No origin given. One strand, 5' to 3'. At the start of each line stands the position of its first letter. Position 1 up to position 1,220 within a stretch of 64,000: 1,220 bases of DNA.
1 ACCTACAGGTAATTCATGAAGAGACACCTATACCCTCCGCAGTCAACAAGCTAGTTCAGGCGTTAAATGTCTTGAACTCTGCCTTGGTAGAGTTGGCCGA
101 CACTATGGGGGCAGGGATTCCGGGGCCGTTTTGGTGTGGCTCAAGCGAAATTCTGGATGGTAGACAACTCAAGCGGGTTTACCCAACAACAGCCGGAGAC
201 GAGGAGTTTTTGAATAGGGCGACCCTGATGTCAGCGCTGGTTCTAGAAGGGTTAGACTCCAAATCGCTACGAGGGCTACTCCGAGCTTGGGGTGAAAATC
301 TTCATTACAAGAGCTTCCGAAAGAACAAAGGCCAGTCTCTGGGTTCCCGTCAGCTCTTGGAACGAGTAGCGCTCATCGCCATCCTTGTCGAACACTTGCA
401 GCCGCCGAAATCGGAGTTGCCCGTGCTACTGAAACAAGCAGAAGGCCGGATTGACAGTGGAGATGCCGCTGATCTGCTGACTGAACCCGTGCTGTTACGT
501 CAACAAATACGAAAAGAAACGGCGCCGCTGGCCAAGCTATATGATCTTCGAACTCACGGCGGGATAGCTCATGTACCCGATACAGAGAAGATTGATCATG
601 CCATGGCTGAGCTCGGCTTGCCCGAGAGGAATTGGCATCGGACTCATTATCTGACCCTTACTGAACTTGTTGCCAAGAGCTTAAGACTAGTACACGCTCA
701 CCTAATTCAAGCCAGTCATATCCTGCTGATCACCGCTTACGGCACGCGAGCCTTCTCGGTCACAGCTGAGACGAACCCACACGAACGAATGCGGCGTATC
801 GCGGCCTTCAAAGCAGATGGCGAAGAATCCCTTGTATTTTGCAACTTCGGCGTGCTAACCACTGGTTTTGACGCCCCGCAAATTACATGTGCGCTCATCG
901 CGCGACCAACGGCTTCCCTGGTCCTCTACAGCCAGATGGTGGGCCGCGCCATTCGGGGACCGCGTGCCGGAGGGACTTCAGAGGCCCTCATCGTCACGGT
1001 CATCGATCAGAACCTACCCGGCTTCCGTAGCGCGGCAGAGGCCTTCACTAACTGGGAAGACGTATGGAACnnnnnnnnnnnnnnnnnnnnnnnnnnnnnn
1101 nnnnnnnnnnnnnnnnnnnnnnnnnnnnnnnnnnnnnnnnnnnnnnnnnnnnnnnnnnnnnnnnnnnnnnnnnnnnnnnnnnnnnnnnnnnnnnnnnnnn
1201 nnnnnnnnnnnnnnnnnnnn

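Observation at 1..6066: SF2 helicase - GHKL/MORC-like ATPase - single-HKD PLD nuclease: three-gene restriction-like module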

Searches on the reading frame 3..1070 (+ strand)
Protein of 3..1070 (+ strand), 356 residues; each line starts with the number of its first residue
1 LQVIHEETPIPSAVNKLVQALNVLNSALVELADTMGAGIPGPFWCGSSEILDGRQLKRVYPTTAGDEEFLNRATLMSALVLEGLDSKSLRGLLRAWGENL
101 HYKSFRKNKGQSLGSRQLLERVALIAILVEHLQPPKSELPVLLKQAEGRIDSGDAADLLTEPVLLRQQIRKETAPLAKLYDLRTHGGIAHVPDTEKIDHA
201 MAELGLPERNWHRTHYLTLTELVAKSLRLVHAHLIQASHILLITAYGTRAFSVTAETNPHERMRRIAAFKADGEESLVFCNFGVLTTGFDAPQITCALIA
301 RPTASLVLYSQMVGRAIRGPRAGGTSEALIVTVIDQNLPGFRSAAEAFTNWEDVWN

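Call 7: search_protein_families(library=pfam, proteins=[window:3-1070:+], max_evalue=0.01)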
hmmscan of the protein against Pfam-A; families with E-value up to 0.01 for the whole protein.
window:3-1070:+ (356 aa): 1 family
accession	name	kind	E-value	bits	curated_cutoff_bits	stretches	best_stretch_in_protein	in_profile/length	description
PF00271.37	Helicase_C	-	1.9e-07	31.7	23.5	1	239-318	32-108/110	Helicase conserved C-terminal domain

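Call 8: search_protein_families(library=padloc, proteins=[window:3-1070:+], max_evalue=0.01)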
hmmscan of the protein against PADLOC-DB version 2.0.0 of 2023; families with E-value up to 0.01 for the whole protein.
window:3-1070:+ (356 aa): 2 families
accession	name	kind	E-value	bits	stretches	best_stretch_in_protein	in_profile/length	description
PDLC03047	REase_I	-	0.00058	15.7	1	244-354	629-739/1107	Type I restriction enzyme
PDLC03042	REase_I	-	0.0037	12.7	1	281-318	792-829/1170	Type I restriction enzyme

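Call 23: search_protein_families(library=ncbifam, proteins=[window:3-1070:+], max_evalue=0.001)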
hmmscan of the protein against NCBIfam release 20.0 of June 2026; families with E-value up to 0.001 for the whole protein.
window:3-1070:+ (356 aa): 2 families
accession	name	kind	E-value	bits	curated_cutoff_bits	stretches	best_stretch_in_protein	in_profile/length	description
NF053632.1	heli_RadD_YejH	equivalog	1.4e-14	53.3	720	1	248-319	273-342/573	DNA repair helicase RadD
NF008521.0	PRK11448.1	equivalog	9.2e-06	23.9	729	1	264-318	746-799/1123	type I restriction-modification system endonuclease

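Call 25: find_homologous_proteins(query=window:3-1070:+, max_evalue=0.00001)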
Query window:3-1070:+ (356 aa): 3920 proteins with E <= 0.00001 among 8000 candidates; the best 120 are listed.
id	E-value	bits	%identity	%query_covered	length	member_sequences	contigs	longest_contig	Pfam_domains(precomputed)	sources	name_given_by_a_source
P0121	2.0e-63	233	51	68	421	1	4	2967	-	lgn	-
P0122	8.3e-63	231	88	35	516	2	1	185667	PF00270.36,PF00271.38,PF04851.22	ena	-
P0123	5.0e-62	228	54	64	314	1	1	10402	-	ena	-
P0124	3.7e-56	209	80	35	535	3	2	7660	PF00270.36,PF00271.38,PF04851.22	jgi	jgi:superfamily II DNA or RNA helicase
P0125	1.9e-54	203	79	35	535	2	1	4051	PF00270.36,PF00271.38,PF04851.22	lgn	-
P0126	2.4e-51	193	67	38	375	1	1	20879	PF00270.36,PF00271.38,PF04851.22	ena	-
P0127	1.7e-42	164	62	36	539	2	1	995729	PF00270.36,PF00271.38,PF04851.22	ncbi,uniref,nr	ncbi:DEAD/DEAH box helicase [Rhodococcus spongiicola]|uniref:DEAD/DEAH box helicase n=1 Tax=Rhodococ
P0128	1.9e-42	164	55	44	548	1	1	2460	PF00270.36,PF18766.8,PF00271.38,PF04851.22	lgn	-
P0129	4.6e-42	162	60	39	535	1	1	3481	PF00270.36,PF00271.38,PF04851.22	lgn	-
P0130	4.7e-42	162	55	39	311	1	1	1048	PF00271.38,PF04851.22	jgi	jgi:superfamily II DNA or RNA helicase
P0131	2.0e-41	160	58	38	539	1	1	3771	PF00270.36,PF00271.38,PF04851.22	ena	-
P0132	2.5e-41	160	64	35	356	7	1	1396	PF00270.36,PF00271.38,PF04851.22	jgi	jgi:superfamily II DNA or RNA helicase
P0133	3.0e-41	160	60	39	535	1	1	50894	PF00270.36,PF18766.8,PF00271.38,PF04851.22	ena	-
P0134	3.2e-41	160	54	44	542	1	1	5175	PF00270.36,PF18766.8,PF00271.38,PF04851.22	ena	-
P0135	5.3e-41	159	58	39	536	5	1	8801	PF00270.36,PF13604.13,PF00271.38,PF04851.22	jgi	jgi:superfamily II DNA or RNA helicase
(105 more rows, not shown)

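Call 29: find_encoding_contigs(protein=P0122, flank=10000, max_places=2)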
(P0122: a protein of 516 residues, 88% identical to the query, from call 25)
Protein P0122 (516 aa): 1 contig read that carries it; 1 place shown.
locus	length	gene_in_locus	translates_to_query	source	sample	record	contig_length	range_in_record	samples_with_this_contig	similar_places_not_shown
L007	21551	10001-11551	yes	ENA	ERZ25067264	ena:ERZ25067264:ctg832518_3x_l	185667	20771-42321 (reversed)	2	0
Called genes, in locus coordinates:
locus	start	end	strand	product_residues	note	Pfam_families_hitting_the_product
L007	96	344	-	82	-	PF05717:TnpB_IS66 (weak)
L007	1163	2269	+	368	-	PF13182:DUF4007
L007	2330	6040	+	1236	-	-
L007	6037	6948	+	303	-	PF01507:PAPS_reduct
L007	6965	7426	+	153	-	-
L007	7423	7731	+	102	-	PF14072:DndB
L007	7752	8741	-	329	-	PF13384:HTH_23 (weak), PF13551:HTH_29, PF13565:HTH_32, PF13358:DDE_3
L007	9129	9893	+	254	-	PF14072:DndB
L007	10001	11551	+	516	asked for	PF04851:ResIII, PF00270:DEAD, PF00271:Helicase_C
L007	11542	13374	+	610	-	PF13589:HATPase_c_3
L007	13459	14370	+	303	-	-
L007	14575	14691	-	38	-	-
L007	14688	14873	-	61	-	-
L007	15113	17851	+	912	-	PF02463:SMC_N (faint), PF13304:AAA_21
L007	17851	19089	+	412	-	PF04326:SLFN_AlbA_2, PF13749:HATPase_c_4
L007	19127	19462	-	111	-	-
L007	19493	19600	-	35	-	-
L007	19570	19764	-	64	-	-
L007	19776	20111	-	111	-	PF05717:TnpB_IS66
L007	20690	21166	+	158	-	PF13384:HTH_23 (faint), PF13551:HTH_29, PF13565:HTH_32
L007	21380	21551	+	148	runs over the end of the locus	PF13358:DDE_3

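Call 30: find_encoding_contigs(protein=P0123, flank=10000, max_places=2)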
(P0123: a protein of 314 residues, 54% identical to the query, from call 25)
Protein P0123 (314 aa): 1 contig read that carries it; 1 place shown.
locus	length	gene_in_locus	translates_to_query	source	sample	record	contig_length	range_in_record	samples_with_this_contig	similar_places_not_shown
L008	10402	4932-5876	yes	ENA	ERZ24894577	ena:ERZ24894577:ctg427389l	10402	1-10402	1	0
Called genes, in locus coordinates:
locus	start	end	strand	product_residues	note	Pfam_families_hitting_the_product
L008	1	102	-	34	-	?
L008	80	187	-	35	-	-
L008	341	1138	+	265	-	PF00561:Abhydrolase_1, PF12146:Hydrolase_4, PF12697:Abhydrolase_6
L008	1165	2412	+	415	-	PF00296:Bac_luciferase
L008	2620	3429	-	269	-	PF02826:2-Hacid_dh_C, PF03446:NAD_binding_2 (weak)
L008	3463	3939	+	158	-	-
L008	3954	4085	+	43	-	-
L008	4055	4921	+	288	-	-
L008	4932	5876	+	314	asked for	-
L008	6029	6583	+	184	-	PF01909:NTP_transf_2, PF18765:Polbeta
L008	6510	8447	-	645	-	PF00580:UvrD-helicase, PF13245:AAA_19, PF13604:AAA_30 (faint), PF01443:Viral_helicase1 (faint), PF13361:UvrD_C, PF13538:UvrD_C_2 (faint)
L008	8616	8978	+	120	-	PF01710:HTH_Tnp_IS630 (faint), PF13384:HTH_23 (weak), PF13565:HTH_32 (weak)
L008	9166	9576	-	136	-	-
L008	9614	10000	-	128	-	-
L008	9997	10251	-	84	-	PF04255:DUF433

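Call 47: search_protein_families(library=pfam, proteins=[P0121, P0123], max_evalue=5)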
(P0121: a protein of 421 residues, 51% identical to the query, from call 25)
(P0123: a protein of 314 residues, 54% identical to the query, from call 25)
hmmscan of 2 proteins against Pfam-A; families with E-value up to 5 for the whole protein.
P0121 (421 aa): 0 families

P0123 (314 aa): 0 families

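Call 48: search_protein_families(library=padloc, proteins=[P0121, P0123, L007:10001-11548:+, L007:11542-13371:+, L007:13459-14367:+, L007:9129-9890:+, L007:6965-7423:+, L007:1163-2266:+, L007:2330-6037:+, L007:6037-6945:+], max_evalue=0.01)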
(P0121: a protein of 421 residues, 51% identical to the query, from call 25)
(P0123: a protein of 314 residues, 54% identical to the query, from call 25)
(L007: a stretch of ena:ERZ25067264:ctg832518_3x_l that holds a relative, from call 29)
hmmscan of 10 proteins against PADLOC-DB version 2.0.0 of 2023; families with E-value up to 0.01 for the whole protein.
P0121 (421 aa): 0 families

P0123 (314 aa): 0 families

L007:10001-11548:+ (516 aa): 27 families (the best 25 are shown)
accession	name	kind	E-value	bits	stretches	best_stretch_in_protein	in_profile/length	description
PDLC02707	PbeA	-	2.5e-22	77.2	2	114-304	251-434/672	PbeA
PDLC02704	PbeA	-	1.4e-13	48.2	1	105-304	250-439/682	PbeA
PDLC03659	mREase_IV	-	2.3e-12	43.6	1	238-482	330-554/945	Type IV methyl-directed restriction enzyme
PDLC02703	PbeA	-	6.8e-12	42.8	1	122-348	250-458/626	PbeA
PDLC03042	REase_I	-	5.9e-11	38.5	2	85-253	417-578/1170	Type I restriction enzyme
PDLC03658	mREase_IV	-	4.6e-08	29.2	2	120-285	227-374/953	Type IV methyl-directed restriction enzyme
PDLC01439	typeIV_DinG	-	1.7e-07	28.3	0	373-456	398-474/575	CAS-IV-A; associated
PDLC02870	DpdF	-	4.3e-07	26.8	1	348-506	192-345/534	DpdF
PDLC03047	REase_I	-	1.3e-06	24.5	1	429-514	653-739/1107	Type I restriction enzyme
PDLC03928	PsyrT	-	1.4e-06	24.9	1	364-479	224-335/689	-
PDLC02864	DpdF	-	6.9e-06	23.1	1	340-490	193-336/610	DpdF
PDLC04531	PDC-M23B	-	5.3e-05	19.4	1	113-185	292-365/1060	-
PDLC03049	REase_I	-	6.9e-05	19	1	119-184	171-236/807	Type I restriction enzyme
PDLC02706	PbeA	-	8.1e-05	19.4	1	136-329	286-473/722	PbeA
PDLC02872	DpdF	-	9.5e-05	19.1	0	359-432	374-445/859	DpdF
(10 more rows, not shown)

L007:11542-13371:+ (610 aa): 1 family
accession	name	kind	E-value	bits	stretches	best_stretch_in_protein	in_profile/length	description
PDLC02204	MzaB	-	2.7e-18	63.7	1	20-193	13-174/500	-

L007:13459-14367:+ (303 aa): 2 families
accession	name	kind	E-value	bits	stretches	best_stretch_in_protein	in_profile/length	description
PDLC02599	DrmC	-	2.5e-08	31.3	1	2-84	29-110/387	DrmC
PDLC03829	ZacB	-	6.9e-07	26.5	1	2-116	234-353/586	-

L007:9129-9890:+ (254 aa): 1 family
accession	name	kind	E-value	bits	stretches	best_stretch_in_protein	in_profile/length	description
PDLC02658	DndB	-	6e-05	20.2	1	2-83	145-224/356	DndB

L007:6965-7423:+ (153 aa): 0 families

L007:1163-2266:+ (368 aa): 10 families
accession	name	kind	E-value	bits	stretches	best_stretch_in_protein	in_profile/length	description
PDLC02769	SspB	-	3e-79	264.4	1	74-348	2-280/282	SspB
PDLC02766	SspB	-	9.1e-70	233.2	1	73-348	1-283/285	SspB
PDLC02768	SspB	-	1.1e-68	229.7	1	74-361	2-295/295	SspB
PDLC02764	SspB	-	1.4e-48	163.6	1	75-345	1-268/276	SspB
PDLC02762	SspB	-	2.5e-43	146.5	1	75-361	3-291/293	SspB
PDLC02760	SspB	-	5.5e-43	145.5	1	73-345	2-268/269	SspB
PDLC02765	SspB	-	1.3e-35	121.9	1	74-345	3-283/292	SspB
PDLC02767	SspB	-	1.9e-23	81.6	2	72-192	5-123/295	SspB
PDLC02761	SspB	-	8.2e-19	66.1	1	153-347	111-320/340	SspB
PDLC02763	SspB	-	8.3e-16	56.4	1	73-238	5-162/279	SspB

L007:2330-6037:+ (1236 aa): 14 families
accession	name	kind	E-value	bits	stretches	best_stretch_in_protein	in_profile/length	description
PDLC02779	SspC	-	1.9e-303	1007.3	1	5-1113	1-1052/1054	SspC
PDLC02778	SspC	-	5.9e-234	777.1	2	404-1117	353-1052/1053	SspC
PDLC02781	SspC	-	2e-229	762.3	1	11-1169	2-1103/1104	SspC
PDLC02780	SspC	-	1.2e-207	690.2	2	404-1116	344-1027/1045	SspC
PDLC02775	SspC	-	5.4e-204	678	1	3-1113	7-1060/1064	SspC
PDLC02774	SspC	-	1.7e-187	623.4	1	9-1117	1-1031/1065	SspC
PDLC02478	BrxC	-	5.8e-140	465.9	2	406-1095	374-1044/1108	BrxC-PglY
PDLC02777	SspC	-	3.5e-132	440.6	1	11-1107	2-1038/1097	SspC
PDLC02773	SspC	-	1e-120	402.4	2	192-1099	151-1001/1011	SspC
PDLC02770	SspC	-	1e-106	356.2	2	189-1113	162-1038/1047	SspC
PDLC02776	SspC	-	2.6e-104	348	2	403-1107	300-983/1039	SspC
PDLC02772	SspC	-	1.2e-70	236.7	2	405-1094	367-1047/1123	SspC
PDLC02771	SspC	-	8.9e-63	210.8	3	401-787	442-818/828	SspC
PDLC02475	BrxC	-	0.00031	16.6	0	18-80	25-86/937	BrxC-PglY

L007:6037-6945:+ (303 aa): 4 families
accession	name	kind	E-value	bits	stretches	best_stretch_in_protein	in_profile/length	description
PDLC02782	SspD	-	2.9e-107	356.5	1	14-302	1-276/277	SspD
PDLC02510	BrxP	-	7.3e-09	32.4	1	16-203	136-316/779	BrxP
PDLC02662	DndC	-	4e-05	20.8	1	110-146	122-163/481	DndC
PDLC02661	DndC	-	4.8e-05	20.5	1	16-139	26-152/468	DndC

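Call 56: search_solved_structures(query=P0121, max_evalue=1)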
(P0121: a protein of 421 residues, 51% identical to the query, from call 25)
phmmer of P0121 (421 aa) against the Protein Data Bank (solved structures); distinct sequences matched with E-value up to 1: 0.

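Call 64: search_protein_families(library=pfam, proteins=[L007:6965-7423:+, L007:7423-7728:+, L007:9129-9890:+, L007:10001-11548:+], max_evalue=0.01)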
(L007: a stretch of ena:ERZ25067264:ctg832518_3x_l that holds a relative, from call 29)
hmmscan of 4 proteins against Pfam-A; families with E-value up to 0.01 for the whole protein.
L007:6965-7423:+ (153 aa): 1 family
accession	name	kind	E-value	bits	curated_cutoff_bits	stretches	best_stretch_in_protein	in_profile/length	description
PF01541.30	GIY-YIG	-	0.0048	17.6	22.6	1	71-98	13-40/78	GIY-YIG catalytic domain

L007:7423-7728:+ (102 aa): 1 family
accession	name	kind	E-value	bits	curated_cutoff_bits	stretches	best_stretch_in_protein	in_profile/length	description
PF14072.11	DndB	-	2.5e-07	30.5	29.1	1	11-83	1-72/338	DNA-sulfur modification-associated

L007:9129-9890:+ (254 aa): 1 family
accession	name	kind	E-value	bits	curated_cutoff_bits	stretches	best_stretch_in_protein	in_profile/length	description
PF14072.11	DndB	-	5.5e-08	32.7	29.1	1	2-194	138-312/338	DNA-sulfur modification-associated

L007:10001-11548:+ (516 aa): 5 families
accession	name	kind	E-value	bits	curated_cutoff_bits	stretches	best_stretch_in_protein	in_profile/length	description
PF04851.21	ResIII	-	2e-23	83.5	22.5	1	114-283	2-163/164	Type III restriction enzyme, res subunit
PF00270.35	DEAD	-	1.7e-12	47.8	26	1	131-288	12-166/167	DEAD/DEAH box helicase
PF00271.37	Helicase_C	-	1.2e-10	42.1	23.5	1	379-478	11-108/110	Helicase conserved C-terminal domain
PF18766.7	SWI2_SNF2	-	0.0011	19.1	26.7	1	134-300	18-168/221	SWI2/SNF2 ATPase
PF13872.12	AAA_34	-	0.0016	17.9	27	1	144-254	69-187/306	P-loop containing NTP hydrolase pore-1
